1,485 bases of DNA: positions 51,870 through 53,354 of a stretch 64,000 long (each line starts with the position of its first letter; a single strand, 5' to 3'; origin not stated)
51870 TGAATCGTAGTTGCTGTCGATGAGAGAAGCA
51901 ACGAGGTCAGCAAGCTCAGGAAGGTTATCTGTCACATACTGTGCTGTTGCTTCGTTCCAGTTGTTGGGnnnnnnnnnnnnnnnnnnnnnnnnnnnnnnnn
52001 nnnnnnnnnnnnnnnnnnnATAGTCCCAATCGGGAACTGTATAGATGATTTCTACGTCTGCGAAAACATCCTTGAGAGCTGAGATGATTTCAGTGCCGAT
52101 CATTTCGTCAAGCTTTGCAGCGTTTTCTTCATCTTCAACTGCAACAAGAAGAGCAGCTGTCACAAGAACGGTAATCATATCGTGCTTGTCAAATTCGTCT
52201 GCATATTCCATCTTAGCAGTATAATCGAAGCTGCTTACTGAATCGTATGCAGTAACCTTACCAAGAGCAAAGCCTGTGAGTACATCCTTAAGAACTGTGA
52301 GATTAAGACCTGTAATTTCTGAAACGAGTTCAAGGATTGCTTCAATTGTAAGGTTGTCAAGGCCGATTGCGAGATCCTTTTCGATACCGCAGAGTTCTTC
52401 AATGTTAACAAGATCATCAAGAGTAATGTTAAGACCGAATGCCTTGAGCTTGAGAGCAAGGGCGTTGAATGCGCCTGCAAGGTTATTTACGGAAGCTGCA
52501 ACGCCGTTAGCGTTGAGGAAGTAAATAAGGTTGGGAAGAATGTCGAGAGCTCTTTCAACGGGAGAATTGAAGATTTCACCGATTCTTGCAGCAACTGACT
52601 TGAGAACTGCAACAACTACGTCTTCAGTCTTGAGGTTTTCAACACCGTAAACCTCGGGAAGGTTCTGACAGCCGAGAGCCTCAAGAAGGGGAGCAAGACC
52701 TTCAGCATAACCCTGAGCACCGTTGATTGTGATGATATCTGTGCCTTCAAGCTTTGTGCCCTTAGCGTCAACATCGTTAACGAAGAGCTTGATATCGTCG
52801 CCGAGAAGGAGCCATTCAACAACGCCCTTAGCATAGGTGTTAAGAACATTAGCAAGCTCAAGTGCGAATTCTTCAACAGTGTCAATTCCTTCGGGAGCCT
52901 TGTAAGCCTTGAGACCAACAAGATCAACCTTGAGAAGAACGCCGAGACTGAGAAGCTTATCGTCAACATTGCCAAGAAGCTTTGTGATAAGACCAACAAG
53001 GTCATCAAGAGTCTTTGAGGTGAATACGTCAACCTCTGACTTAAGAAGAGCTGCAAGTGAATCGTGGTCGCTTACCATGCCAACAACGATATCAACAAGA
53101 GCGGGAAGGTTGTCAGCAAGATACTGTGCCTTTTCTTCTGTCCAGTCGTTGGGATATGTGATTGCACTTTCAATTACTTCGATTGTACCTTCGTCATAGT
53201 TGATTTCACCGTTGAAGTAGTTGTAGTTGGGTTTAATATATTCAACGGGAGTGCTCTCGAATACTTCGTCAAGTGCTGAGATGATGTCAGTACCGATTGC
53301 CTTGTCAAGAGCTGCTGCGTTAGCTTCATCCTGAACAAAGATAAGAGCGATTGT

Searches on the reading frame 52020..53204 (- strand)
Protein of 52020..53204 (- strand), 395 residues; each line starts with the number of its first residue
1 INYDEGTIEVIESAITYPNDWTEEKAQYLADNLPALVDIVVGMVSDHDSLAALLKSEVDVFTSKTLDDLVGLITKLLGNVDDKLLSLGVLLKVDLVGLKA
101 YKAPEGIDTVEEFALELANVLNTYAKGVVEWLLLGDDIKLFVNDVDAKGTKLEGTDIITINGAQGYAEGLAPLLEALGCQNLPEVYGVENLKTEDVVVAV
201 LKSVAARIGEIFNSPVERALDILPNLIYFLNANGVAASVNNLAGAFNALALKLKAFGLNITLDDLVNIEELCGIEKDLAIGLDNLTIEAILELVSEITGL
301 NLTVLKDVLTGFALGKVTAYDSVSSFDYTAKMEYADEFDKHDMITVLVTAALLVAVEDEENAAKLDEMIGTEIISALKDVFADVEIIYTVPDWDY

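Call 62: search_protein_representatives(alignment_id=A4)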
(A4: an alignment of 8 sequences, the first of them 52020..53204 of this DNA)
Query: 8 sequences, 397 profile positions. Proteins with E-value up to 0.001 (for the whole library): 611; up to 1e-10: 480; up to 1e-30: 340. The best 150 are listed.
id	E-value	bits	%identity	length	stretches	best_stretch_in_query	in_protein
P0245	0.0e+00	2525.3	-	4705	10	5-397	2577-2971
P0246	0.0e+00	2213.0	-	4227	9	3-397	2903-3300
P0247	0.0e+00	2036.1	-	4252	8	14-397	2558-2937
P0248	0.0e+00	1881.9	-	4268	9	14-396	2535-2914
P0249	0.0e+00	1819.2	-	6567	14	7-397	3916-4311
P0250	0.0e+00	1729.2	-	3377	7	6-381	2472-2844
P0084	0.0e+00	1726.9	-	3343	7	5-396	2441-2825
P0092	0.0e+00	1701.5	-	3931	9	5-397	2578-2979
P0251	0.0e+00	1672.5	-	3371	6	4-397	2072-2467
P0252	0.0e+00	1640.9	-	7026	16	9-385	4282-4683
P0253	0.0e+00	1618.0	-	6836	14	11-397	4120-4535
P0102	0.0e+00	1488.4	-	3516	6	5-390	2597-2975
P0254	0.0e+00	1451.3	-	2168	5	4-397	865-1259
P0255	0.0e+00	1417.7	-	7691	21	13-370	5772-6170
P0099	0.0e+00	1399.1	-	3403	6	15-395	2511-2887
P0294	2.6e-204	695.3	-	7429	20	22-395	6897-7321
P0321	6.1e-149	513.0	-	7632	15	6-389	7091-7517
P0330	3.5e-133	461.1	-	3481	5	60-370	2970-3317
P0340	9.0e-117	407.0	-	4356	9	17-384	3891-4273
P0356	2.6e-98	346.3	-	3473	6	17-373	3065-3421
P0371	4.4e-82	292.8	-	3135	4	29-370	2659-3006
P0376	8.4e-80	285.3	-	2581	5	22-392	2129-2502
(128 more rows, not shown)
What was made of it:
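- Family size and architecture: 611 representative clusters, 430-7691 aa, up to 21 matched stretches (call 62).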

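Call 64: list_cluster_members(proteins=[P0255, P0252, P0330, P0340, P0245, P0294, P0321, P0371, P0376, P0356])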
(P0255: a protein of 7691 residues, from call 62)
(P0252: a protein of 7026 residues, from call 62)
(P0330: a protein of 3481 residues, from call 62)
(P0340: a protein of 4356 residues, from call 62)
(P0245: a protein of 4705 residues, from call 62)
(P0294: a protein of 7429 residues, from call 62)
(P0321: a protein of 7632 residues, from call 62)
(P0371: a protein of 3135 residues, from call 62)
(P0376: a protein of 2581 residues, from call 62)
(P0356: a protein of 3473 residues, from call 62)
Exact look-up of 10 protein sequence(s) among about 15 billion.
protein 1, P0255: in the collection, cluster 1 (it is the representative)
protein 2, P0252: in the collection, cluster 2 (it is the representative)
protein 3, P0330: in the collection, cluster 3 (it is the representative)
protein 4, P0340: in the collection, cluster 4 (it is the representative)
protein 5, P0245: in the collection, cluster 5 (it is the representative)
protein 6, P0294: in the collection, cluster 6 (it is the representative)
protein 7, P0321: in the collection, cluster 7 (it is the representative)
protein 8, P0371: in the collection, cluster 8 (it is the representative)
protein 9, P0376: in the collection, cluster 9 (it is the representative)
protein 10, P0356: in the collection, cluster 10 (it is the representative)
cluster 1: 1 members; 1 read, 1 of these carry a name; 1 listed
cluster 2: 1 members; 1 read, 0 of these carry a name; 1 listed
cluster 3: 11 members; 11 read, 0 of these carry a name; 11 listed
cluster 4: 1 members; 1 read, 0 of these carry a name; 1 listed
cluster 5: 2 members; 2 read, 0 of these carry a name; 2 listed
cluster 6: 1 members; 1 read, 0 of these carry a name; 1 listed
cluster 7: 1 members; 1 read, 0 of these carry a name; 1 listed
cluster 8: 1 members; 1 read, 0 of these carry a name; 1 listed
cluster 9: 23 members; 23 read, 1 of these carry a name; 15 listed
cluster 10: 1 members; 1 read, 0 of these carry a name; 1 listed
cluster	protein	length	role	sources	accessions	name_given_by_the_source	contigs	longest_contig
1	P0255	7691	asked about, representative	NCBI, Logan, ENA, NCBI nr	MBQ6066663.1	MAG: hypothetical protein IJK89_07545 [Clostridia bacterium] | hypothetical protein [Clostridia bacterium]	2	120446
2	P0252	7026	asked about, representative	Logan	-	-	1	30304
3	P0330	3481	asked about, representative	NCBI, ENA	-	-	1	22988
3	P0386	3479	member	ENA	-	-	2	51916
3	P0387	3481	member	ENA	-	-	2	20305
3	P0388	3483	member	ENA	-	-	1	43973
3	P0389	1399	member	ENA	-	-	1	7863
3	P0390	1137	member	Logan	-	-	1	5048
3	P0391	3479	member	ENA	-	-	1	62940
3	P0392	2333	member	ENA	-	-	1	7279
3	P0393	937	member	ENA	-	-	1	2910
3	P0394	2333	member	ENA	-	-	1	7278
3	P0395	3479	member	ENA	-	-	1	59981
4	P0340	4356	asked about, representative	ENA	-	-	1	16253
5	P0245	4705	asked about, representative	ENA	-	-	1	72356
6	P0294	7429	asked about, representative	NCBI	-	-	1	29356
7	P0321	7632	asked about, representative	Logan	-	-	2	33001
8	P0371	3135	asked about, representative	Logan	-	-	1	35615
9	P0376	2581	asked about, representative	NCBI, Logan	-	-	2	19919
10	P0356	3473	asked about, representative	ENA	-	-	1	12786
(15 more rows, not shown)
